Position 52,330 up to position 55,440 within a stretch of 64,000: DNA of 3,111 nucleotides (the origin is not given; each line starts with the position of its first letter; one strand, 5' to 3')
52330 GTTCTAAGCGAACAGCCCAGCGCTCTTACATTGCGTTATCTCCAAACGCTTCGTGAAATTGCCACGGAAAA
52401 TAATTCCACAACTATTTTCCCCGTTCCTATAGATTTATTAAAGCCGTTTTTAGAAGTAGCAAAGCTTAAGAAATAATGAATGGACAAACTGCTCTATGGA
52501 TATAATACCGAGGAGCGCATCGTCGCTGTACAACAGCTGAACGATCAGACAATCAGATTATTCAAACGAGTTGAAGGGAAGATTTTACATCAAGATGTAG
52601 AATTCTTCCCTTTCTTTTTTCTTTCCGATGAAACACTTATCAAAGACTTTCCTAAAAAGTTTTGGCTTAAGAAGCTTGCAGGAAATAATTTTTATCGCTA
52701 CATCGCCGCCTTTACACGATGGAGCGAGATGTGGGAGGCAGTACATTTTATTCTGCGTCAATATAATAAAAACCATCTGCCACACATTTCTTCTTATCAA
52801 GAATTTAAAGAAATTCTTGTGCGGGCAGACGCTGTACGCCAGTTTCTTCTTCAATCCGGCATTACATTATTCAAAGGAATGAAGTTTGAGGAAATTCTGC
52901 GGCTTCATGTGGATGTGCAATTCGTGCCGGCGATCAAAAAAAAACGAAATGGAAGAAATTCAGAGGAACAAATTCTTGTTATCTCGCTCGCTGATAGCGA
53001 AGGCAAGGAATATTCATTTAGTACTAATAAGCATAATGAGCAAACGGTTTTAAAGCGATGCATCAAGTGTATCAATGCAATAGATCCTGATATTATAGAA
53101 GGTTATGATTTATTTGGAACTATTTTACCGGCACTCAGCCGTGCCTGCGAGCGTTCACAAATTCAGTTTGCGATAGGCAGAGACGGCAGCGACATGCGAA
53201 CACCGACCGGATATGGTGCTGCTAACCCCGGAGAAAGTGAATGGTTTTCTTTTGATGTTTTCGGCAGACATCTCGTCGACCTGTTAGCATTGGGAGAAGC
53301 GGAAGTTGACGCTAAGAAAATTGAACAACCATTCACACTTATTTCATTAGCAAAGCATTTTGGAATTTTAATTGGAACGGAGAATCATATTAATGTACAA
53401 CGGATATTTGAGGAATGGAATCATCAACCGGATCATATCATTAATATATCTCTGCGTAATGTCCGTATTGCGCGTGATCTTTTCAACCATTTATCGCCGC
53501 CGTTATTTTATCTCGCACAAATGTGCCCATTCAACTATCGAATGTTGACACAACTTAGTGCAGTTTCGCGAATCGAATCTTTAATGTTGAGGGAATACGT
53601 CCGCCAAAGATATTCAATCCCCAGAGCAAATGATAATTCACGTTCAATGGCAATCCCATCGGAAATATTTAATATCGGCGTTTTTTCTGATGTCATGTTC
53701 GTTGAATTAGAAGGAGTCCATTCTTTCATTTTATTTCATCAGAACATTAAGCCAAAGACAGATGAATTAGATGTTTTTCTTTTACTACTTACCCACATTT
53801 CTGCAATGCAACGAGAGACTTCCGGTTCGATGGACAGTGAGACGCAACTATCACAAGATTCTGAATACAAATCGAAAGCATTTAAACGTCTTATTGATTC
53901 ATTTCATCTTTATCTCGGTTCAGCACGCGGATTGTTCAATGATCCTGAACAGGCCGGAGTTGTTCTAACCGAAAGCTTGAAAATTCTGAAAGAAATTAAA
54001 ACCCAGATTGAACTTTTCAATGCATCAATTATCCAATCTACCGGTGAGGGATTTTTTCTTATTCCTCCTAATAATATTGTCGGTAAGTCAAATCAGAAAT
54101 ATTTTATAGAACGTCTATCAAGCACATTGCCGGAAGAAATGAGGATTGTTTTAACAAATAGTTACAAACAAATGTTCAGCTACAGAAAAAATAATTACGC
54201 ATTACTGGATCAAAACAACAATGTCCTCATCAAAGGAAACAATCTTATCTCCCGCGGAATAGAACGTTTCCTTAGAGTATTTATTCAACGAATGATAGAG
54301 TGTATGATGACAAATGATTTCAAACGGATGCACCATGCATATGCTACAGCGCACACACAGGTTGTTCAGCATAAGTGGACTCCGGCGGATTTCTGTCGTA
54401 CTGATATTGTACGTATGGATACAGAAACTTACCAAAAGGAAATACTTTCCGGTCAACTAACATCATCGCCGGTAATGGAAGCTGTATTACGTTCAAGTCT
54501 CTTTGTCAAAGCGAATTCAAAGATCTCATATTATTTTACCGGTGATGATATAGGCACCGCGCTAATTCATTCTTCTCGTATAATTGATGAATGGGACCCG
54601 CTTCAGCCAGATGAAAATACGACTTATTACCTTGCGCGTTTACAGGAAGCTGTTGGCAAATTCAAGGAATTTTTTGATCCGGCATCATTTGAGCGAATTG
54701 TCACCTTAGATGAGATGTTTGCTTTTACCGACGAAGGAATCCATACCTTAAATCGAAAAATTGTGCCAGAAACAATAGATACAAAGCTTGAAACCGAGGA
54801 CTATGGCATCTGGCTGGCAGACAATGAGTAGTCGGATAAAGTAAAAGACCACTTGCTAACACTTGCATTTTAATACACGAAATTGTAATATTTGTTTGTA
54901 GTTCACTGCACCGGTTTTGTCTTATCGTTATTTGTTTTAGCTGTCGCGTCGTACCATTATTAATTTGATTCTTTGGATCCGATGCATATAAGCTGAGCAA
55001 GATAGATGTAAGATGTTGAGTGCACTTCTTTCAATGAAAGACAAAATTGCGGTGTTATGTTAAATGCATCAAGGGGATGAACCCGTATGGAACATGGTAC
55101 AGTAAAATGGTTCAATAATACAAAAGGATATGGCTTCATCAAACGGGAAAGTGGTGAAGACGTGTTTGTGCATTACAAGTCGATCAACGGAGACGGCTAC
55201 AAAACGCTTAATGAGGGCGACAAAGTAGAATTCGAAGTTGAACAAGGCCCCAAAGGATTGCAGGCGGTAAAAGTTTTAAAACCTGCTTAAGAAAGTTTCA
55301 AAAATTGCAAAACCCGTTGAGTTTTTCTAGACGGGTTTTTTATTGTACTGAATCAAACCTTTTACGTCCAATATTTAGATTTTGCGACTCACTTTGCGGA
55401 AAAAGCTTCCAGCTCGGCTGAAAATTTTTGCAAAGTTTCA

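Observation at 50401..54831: Catalytically degenerate family-B DNA polymerase (Pol II-like) encoded as the third gene of an nfeD-SPFH operon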

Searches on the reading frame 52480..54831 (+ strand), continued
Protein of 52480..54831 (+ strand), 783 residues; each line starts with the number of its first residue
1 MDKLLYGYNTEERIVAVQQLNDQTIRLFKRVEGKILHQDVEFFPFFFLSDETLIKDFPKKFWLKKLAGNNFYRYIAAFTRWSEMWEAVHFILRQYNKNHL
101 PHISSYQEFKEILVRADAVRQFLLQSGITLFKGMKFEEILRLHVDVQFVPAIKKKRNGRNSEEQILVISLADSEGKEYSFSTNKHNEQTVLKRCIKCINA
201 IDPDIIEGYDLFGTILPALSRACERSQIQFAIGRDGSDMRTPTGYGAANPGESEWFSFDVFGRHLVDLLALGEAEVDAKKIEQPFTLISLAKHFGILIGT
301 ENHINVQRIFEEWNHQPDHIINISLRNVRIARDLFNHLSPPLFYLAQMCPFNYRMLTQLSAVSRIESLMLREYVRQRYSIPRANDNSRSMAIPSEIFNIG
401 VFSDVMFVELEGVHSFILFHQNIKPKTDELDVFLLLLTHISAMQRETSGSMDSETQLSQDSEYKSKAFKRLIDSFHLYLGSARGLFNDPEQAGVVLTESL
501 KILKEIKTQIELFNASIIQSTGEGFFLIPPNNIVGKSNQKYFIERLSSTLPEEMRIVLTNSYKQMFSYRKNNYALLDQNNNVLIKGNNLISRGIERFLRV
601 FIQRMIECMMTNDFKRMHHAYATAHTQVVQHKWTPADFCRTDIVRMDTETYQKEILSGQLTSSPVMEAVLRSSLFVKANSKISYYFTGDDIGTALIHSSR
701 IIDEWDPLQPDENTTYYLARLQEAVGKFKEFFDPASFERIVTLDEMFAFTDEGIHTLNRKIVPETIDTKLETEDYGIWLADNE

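Call 64: find_related_loci(query=A2, collection=metagenome_contigs, flank=7000)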
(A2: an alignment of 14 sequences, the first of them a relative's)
Query A2 (762 aa) in metagenome_contigs; peptide patterns used: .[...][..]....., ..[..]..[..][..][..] (x = any residue, [..] = any of these).
553 stretches matched a pattern; 100 encode a relative of the query (tblastn E <= 1e-3); the best 80 are kept; 80 distinct loci.
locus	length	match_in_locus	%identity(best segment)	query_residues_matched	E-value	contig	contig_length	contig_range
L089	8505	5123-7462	44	4-762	0e+0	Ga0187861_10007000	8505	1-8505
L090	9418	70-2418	45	1-762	0e+0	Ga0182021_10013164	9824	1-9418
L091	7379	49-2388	44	4-762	0e+0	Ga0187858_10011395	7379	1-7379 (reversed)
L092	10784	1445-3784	45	4-762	0e+0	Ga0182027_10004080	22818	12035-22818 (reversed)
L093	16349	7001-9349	43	1-762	0e+0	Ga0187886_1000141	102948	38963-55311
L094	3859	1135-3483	43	1-762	0e+0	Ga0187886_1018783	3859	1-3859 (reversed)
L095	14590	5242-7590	43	1-762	0e+0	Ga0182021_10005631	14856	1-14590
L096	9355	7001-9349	43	1-762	0e+0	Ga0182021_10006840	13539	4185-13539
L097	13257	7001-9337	42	5-762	0e+0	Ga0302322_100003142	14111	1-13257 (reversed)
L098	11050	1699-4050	43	1-762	0e+0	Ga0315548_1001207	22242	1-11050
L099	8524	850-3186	42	1-762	0e+0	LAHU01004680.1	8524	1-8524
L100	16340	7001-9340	43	1-762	0e+0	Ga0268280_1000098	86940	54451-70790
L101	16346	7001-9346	43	1-762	0e+0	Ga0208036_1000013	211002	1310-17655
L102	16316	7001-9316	40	1-760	0e+0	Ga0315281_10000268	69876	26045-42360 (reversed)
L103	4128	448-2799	38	1-760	0e+0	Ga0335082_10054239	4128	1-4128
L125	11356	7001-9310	35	1-760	3e-146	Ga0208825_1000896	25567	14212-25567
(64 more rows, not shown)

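Call 66: search_protein_representatives(protein=window:52480-54831:+)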
Query: 783 residues. Proteins with E-value up to 0.001 (for the whole library): 986; up to 1e-10: 587; up to 1e-30: 263. The best 150 are listed.
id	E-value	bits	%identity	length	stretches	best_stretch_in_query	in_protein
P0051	7.4e-284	960.3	54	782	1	1-780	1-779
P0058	1.0e-216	738.3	45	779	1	1-781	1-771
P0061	3.6e-207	706.7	43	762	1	1-783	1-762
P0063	1.9e-206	704.3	42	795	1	3-780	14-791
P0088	7.2e-179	613.2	39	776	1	1-783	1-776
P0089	1.5e-178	612.1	37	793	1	1-779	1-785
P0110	2.7e-165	568.3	37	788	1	2-782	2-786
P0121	7.4e-163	560.2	61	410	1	374-783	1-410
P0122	9.0e-159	546.7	37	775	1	1-782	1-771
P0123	2.9e-154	531.8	36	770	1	1-782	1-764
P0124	3.6e-150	518.3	34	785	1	1-773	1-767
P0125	7.9e-150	517.2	35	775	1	2-783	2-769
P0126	5.7e-146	504.4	34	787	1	10-781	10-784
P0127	2.0e-144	499.3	34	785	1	1-779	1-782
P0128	3.4e-144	498.5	34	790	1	1-770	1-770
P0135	1.7e-129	449.9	33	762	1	17-762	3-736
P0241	2.2e-54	201.6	26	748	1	2-648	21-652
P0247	2.9e-53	197.9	27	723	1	2-649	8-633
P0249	6.2e-53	196.8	27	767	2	501-760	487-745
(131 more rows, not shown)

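Call 74: find_encoding_contigs(protein=P0247, flank=5000, max_places=1)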
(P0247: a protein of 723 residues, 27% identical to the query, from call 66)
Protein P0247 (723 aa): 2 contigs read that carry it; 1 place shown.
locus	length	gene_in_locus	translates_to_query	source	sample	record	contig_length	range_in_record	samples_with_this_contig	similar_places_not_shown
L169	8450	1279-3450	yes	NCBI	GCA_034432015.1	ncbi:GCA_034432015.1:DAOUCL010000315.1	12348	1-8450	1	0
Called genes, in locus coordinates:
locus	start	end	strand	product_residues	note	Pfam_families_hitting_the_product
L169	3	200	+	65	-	?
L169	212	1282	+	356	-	PF00180:Iso_dh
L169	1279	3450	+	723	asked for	PF03104:DNA_pol_B_exo1, PF00136:DNA_pol_B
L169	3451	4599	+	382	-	PF01546:Peptidase_M20, PF07687:M20_dimer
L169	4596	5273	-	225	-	-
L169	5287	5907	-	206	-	PF01478:Peptidase_A24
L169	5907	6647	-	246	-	PF00149:Metallophos, PF12850:Metallophos_2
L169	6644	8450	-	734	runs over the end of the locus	PF00270:DEAD, PF04851:ResIII, PF22527:DEXQc_Suv3, PF00271:Helicase_C, PF08148:DSHCT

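Call 75: find_encoding_contigs(protein=P0241, flank=5000, max_places=1)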
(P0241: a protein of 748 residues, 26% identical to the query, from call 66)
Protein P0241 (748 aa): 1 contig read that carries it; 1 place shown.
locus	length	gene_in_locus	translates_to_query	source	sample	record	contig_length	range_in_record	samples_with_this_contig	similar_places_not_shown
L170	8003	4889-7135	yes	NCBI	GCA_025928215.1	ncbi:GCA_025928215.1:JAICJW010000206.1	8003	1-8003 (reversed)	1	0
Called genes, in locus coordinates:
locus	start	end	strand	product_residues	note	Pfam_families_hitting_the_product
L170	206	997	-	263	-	PF07722:Peptidase_C26, PF00117:GATase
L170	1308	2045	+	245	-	PF14681:UPRTase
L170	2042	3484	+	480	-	PF01979:Amidohydro_1, PF12890:DHOase, PF07969:Amidohydro_3 (weak)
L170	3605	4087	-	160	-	PF11716:MDMPI_N, PF12867:DinB_2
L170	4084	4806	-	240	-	PF01177:Asp_Glu_race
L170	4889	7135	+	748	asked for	PF03104:DNA_pol_B_exo1, PF00136:DNA_pol_B (weak)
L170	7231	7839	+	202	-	-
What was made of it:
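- Two outgroup G3 genes are not next to nfeD/SPFH (calls 74, 75).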

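Call 76: find_encoding_contigs(protein=P0249, flank=5000, max_places=1)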
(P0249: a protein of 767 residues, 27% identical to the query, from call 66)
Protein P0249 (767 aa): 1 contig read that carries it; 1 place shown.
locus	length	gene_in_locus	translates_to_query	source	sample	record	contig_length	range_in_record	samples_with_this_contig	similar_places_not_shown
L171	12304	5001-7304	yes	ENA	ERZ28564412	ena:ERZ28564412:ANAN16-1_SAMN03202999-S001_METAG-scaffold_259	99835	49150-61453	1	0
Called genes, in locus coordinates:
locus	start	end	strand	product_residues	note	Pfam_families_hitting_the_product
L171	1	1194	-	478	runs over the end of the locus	PF13506:Glyco_transf_21 (faint), PF00535:Glycos_transf_2, PF13641:Glyco_tranf_2_3, PF00535:Glycos_transf_2, PF03142:Chitin_synth_2, PF13632:Glyco_trans_2_3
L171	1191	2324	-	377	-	PF13646:HEAT_2, PF13513:HEAT_EZ (faint), PF03130:HEAT_PBS (faint), PF02985:HEAT (faint), PF13646:HEAT_2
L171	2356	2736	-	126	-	PF00072:Response_reg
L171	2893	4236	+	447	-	PF25145:NfeD1b_N, PF24961:NfeD_membrane, PF01957:NfeD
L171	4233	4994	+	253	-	PF01145:Band_7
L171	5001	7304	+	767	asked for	-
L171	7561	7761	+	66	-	PF00313:CSD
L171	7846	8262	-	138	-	PF02310:B12-binding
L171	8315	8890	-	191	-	PF02545:Maf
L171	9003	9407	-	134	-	-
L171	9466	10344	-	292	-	PF00892:EamA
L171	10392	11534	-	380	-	PF04015:DUF362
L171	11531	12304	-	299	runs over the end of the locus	PF01040:UbiA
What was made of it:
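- Intact ORFs of about 760-800 aa persist down to 27% identity (calls 66, 76).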

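Call 77: find_encoding_contigs(protein=P0135, flank=5000, max_places=1)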
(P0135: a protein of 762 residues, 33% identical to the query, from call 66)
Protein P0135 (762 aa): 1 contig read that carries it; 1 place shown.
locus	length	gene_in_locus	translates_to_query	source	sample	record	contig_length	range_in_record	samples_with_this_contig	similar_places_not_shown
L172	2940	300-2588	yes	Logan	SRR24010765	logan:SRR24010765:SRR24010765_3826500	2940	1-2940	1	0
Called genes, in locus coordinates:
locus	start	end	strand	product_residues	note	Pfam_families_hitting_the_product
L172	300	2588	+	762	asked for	PF03104:DNA_pol_B_exo1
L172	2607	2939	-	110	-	?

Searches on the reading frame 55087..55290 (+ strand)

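Call 49: search_protein_families(library=padloc, proteins=[window:55087-55290:+], max_evalue=0.01)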
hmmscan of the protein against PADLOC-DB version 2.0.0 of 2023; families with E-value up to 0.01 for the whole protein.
window:55087-55290:+ (67 aa): 1 family
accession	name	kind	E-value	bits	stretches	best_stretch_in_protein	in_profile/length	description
PDLC02916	CSD_V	-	4.9e-23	78.8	1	1-64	1-62/64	-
